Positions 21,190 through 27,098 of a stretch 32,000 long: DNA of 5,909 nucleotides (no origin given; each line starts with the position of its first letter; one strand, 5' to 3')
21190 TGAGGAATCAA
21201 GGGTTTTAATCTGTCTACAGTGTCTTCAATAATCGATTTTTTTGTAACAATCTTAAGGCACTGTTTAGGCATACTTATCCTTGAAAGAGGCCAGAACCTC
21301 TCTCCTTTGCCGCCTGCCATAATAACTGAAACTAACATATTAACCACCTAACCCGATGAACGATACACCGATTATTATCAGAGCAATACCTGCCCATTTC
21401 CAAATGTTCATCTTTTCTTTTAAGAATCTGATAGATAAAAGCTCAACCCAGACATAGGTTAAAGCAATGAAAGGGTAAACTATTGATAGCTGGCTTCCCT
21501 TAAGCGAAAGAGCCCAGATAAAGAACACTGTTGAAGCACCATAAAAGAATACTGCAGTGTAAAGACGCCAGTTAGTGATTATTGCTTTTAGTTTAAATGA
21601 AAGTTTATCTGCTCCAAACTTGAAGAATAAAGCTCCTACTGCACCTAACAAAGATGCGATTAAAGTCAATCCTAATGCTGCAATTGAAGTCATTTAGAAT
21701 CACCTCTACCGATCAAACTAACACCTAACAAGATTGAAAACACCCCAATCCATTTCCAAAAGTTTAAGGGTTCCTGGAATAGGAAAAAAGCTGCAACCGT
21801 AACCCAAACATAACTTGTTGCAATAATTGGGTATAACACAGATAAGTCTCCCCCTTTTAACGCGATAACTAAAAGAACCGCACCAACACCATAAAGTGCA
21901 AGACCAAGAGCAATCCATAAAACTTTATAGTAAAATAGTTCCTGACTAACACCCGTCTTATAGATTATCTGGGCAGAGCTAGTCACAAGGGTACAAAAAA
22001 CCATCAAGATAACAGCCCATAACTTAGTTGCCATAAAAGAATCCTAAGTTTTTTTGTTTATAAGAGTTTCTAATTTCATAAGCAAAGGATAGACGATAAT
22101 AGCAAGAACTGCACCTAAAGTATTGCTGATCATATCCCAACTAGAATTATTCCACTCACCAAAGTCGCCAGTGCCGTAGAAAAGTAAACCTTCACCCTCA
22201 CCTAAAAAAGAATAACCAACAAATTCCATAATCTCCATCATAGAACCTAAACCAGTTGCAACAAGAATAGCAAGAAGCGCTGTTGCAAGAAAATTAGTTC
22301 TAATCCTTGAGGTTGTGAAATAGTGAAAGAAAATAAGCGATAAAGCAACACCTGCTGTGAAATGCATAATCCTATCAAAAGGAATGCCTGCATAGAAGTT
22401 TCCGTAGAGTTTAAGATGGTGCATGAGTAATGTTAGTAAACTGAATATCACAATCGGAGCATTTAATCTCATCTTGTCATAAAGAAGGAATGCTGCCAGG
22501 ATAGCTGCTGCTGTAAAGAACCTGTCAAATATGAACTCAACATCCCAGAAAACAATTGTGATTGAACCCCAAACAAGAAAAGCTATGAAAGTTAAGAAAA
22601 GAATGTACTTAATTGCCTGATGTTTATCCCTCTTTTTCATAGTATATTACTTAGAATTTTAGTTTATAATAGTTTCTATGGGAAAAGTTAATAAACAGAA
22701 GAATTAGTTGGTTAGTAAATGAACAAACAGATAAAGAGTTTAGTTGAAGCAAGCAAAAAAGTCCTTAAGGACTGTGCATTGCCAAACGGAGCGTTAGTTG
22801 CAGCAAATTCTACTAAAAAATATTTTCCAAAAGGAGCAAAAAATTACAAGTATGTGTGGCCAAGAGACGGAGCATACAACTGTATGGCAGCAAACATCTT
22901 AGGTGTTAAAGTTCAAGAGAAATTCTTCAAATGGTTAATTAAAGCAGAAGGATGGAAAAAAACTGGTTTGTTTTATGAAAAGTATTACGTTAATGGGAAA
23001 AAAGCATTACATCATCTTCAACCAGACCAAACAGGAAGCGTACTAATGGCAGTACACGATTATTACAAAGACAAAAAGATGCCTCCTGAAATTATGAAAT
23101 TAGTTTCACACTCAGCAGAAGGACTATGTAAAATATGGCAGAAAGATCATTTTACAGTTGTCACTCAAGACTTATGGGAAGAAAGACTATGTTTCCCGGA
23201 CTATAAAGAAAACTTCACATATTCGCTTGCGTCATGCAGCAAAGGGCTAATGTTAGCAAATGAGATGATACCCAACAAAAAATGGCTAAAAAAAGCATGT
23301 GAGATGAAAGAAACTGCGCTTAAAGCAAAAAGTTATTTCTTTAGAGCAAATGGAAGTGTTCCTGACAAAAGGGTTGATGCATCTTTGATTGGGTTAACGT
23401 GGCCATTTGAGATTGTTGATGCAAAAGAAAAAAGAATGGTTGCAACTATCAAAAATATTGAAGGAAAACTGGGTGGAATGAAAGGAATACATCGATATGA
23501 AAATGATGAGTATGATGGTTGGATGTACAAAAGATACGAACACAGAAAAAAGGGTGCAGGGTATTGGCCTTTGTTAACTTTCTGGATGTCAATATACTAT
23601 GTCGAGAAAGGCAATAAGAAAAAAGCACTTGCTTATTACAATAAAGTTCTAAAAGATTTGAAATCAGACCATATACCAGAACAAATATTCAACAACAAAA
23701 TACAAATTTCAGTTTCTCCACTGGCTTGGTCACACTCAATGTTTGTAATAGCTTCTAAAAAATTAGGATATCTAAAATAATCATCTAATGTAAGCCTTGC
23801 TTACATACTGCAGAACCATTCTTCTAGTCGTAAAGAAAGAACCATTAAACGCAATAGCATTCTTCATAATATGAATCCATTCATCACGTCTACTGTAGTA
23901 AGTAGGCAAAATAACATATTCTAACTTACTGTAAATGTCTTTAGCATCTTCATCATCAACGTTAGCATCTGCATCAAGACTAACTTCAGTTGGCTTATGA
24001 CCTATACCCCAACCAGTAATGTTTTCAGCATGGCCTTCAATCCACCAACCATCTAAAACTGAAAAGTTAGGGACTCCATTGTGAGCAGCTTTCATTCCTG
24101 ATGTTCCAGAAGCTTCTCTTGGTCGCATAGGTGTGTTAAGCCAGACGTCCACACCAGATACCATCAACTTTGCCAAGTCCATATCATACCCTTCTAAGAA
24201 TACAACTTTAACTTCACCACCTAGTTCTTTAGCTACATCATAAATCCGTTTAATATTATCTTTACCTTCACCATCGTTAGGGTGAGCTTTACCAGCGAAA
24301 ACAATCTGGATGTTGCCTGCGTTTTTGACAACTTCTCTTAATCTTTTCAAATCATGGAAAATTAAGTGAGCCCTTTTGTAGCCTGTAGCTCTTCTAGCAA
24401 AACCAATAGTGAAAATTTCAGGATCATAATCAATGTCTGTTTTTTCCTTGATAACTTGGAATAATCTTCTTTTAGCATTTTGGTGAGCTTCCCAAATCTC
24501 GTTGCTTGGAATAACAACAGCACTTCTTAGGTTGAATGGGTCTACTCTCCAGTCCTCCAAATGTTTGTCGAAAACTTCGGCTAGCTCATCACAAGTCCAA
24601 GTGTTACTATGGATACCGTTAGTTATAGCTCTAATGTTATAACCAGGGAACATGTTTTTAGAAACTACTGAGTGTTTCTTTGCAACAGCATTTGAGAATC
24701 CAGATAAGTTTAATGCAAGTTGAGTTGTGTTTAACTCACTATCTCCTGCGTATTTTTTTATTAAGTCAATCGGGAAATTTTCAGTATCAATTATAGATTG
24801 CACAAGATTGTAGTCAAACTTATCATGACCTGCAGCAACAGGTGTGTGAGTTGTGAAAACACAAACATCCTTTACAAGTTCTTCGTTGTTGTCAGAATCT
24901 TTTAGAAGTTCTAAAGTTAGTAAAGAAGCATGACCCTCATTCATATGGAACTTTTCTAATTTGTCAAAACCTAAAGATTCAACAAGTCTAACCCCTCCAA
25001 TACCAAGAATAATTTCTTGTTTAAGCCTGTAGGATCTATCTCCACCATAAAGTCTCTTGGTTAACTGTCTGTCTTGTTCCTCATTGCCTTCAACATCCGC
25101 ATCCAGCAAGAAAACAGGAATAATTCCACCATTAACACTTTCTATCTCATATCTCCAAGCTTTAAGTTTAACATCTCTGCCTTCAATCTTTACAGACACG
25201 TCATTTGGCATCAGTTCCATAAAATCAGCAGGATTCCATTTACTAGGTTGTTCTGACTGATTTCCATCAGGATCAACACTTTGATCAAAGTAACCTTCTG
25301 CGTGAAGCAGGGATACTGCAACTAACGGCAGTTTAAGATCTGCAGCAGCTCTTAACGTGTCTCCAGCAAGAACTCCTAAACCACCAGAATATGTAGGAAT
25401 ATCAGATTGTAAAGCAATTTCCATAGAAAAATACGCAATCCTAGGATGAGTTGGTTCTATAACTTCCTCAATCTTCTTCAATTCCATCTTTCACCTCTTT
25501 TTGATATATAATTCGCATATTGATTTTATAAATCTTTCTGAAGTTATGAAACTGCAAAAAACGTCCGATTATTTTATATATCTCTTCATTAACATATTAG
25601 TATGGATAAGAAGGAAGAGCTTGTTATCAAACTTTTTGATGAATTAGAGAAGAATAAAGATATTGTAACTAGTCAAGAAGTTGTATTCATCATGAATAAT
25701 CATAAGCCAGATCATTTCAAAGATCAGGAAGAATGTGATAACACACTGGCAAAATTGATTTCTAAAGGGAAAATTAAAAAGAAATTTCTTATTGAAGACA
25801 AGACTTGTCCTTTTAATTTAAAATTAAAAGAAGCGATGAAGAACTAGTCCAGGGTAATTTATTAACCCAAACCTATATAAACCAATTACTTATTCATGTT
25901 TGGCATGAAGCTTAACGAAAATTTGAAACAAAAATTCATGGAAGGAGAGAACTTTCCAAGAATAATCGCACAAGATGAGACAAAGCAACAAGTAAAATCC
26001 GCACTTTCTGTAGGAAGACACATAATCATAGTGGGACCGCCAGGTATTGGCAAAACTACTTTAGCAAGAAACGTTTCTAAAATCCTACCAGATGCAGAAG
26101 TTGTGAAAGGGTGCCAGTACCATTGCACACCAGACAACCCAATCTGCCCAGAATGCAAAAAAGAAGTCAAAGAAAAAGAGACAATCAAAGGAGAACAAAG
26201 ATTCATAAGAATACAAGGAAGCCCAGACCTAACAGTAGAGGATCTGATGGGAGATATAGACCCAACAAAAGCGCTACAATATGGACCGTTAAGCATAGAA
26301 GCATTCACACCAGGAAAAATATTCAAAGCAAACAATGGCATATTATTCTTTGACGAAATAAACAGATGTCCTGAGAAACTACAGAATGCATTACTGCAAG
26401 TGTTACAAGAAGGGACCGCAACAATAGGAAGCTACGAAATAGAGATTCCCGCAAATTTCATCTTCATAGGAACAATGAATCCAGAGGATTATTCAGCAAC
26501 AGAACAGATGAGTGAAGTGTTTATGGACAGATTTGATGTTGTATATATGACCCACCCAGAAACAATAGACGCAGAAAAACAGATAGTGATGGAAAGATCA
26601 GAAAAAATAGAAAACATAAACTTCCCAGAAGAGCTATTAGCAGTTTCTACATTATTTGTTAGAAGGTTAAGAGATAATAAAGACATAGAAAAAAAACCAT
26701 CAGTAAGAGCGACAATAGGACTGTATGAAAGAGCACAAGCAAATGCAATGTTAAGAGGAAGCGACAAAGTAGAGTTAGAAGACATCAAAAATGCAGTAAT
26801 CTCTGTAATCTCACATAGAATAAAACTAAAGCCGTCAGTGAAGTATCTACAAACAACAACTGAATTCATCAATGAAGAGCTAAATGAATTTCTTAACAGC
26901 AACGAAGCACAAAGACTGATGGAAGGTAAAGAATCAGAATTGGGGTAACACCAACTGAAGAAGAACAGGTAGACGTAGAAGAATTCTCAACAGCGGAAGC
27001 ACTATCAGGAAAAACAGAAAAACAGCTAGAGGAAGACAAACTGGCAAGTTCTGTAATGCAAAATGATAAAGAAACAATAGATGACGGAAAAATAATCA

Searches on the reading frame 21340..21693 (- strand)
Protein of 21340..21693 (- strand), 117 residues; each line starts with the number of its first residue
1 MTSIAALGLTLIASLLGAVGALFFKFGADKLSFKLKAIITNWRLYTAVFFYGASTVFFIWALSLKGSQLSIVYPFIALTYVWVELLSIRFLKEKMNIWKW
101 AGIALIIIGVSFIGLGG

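Call 80: search_protein_families(library=pfam, proteins=[window:21340-21693:-], max_evalue=0.0001)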
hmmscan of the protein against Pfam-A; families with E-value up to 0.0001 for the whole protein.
window:21340-21693:- (117 aa): 1 family
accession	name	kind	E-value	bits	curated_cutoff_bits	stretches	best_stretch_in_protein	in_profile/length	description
PF00892.27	EamA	-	1e-07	32.7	28.2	1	4-113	28-133/135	EamA-like transporter family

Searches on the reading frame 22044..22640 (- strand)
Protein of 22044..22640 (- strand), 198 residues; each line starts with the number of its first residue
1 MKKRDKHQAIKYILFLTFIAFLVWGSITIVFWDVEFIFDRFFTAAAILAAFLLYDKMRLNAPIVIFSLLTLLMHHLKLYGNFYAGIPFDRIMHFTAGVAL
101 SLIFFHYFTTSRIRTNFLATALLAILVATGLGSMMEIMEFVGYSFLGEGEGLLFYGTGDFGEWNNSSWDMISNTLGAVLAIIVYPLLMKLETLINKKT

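Call 22: search_protein_families(library=pfam, proteins=[window:22044-22640:-], max_evalue=0.001)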
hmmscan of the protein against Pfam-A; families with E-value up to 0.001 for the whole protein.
window:22044-22640:- (198 aa): 1 family
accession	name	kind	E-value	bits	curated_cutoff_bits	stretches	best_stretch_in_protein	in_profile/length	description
PF09997.14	DUF2238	-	3.4e-06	27.4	26.4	1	87-171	58-138/140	Predicted membrane protein (DUF2238)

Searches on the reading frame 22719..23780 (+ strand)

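Call 80: search_protein_families(library=pfam, proteins=[window:22719-23780:+], max_evalue=0.0001)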
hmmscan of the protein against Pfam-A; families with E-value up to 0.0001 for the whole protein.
window:22719-23780:+ (353 aa): 1 family
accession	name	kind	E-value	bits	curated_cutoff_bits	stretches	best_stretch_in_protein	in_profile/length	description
PF00723.27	Glyco_hydro_15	-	7.2e-16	58.5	22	1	23-321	23-366/427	Glycosyl hydrolases family 15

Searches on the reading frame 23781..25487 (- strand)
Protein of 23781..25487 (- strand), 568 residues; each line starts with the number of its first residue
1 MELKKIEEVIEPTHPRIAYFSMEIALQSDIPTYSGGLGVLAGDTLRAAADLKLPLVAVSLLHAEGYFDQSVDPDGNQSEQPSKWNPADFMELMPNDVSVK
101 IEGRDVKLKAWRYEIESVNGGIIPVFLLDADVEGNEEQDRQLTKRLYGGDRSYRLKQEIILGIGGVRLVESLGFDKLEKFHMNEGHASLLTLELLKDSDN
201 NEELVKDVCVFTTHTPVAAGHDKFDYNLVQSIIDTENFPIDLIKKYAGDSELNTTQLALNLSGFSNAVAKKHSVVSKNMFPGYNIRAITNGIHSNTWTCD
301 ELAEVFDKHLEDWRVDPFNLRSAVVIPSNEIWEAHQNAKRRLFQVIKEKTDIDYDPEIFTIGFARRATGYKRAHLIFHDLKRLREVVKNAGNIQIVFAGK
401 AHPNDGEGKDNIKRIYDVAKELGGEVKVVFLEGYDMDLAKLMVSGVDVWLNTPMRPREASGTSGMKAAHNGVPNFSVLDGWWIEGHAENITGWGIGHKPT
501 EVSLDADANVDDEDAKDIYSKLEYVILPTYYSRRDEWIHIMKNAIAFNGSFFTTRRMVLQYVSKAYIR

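Call 80: search_protein_families(library=pfam, proteins=[window:23781-25487:-], max_evalue=0.0001)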
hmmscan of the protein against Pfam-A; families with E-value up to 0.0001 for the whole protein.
window:23781-25487:- (568 aa): 1 family
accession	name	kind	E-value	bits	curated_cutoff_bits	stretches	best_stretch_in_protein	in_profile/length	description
PF00343.26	Phosphorylase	-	5.7e-28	98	27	2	249-485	321-584/713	Carbohydrate phosphorylase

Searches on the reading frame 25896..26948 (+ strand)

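Call 80: search_protein_families(library=pfam, proteins=[window:25896-26948:+], max_evalue=0.0001)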
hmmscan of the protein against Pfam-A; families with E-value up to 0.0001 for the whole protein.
window:25896-26948:+ (350 aa): 14 families
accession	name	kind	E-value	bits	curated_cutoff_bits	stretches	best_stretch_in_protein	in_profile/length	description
PF07726.17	AAA_3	-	1.2e-19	71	27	1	100-213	24-129/131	ATPase family associated with various cellular activities (AAA)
PF07728.20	AAA_5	-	1.3e-18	67.8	22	1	101-213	26-139/139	AAA domain (dynein-related subfamily)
PF01078.27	Mg_chelatase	-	4.9e-18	65.7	20.3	2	137-200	97-162/207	Magnesium chelatase, subunit ChlI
PF00158.32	Sigma54_activat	-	3.1e-12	46.9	20.2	1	139-212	86-161/168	Sigma-54 interaction domain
PF17863.7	AAA_lid_2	-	1e-10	41.6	22.7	1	259-316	4-61/74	AAA lid domain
PF00493.29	MCM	-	4.5e-09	36.2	23.3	0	138-221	113-206/224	MCM P-loop domain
PF00004.35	AAA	-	2.3e-08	35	21.2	1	43-216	1-126/131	ATPase family associated with various cellular activities (AAA)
PF08298.17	AAA_PrkA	-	4.4e-08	33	25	1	114-247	200-339/358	PrkA AAA domain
PF07724.20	AAA_2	-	7.6e-08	33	27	1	43-202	6-131/166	AAA domain (Cdc48 subfamily)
PF20030.5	bpMoxR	-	2.6e-07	30.4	27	0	129-216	74-163/205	MoxR domain in the MoxR-vWA-beta-propeller ternary systems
PF20720.3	nSTAND3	-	1.4e-05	25.3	27.2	1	31-62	8-39/155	Novel STAND NTPase 3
PF05496.18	RuvB_N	-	2.4e-05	24.6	27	0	41-62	34-55/159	Holliday junction DNA helicase RuvB P-loop domain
PF13191.12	AAA_16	-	2.7e-05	25.2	32.6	1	40-78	24-64/167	AAA ATPase domain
PF13401.12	AAA_22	-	7.8e-05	23.4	27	0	41-74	6-38/130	AAA domain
